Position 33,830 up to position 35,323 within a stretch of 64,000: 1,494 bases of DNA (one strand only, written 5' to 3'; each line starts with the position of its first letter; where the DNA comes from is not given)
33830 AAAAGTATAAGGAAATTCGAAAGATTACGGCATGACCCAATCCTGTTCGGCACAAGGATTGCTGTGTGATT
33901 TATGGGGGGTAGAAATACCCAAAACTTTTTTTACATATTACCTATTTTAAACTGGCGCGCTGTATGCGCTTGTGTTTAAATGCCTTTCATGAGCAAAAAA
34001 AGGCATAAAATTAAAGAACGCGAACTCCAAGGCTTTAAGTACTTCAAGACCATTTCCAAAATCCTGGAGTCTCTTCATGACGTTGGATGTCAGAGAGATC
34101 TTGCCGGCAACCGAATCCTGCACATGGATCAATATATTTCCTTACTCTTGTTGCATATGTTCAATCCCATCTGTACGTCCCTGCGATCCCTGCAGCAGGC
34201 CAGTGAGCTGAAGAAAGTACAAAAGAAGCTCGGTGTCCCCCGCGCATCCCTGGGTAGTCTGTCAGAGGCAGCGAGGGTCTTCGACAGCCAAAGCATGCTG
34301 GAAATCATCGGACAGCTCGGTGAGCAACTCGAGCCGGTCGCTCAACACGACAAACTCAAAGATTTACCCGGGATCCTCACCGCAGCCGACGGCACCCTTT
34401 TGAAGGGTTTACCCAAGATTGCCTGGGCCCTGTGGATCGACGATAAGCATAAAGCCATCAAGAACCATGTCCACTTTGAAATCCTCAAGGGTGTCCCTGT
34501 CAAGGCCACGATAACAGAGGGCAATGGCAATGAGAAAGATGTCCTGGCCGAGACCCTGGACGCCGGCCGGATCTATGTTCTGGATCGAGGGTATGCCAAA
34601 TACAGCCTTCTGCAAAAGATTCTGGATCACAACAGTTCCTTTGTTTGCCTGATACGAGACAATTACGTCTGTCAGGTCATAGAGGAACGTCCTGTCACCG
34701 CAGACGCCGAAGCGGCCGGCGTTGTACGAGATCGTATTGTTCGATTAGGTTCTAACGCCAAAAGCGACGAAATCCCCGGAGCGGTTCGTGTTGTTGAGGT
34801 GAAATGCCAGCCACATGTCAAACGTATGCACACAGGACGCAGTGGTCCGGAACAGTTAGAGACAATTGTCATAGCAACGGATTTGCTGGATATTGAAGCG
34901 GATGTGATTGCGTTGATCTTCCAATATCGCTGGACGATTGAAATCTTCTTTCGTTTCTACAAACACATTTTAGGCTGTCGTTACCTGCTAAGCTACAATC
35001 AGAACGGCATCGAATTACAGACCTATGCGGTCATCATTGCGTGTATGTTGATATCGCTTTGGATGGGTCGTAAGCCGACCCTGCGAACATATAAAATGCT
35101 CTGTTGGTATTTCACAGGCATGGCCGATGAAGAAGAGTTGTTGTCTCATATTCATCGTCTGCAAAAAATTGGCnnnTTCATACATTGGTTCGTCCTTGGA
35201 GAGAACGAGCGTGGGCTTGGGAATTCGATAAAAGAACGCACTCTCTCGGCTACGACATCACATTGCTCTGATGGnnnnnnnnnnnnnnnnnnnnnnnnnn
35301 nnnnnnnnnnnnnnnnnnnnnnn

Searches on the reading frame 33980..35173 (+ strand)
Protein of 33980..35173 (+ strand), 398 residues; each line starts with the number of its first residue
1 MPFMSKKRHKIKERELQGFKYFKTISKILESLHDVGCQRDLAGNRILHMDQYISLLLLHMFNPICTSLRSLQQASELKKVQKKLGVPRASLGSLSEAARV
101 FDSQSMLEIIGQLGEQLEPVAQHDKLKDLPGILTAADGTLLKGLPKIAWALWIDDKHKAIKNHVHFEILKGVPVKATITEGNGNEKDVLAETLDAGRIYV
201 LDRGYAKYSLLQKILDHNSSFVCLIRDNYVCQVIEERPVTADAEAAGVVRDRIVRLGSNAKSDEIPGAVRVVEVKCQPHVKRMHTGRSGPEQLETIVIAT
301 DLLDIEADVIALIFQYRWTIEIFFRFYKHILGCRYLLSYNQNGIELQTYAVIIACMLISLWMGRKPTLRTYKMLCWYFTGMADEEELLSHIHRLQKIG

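Call 74: search_protein_families(library=pfam, proteins=[window:33980-35173:+], max_evalue=0.001)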
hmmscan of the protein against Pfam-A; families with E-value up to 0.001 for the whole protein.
window:33980-35173:+ (398 aa): 1 family
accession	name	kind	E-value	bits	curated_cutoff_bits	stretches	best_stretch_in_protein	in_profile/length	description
PF01609.27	DDE_Tnp_1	-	1.1e-17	64.8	23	1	133-357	6-200/200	Transposase DDE domain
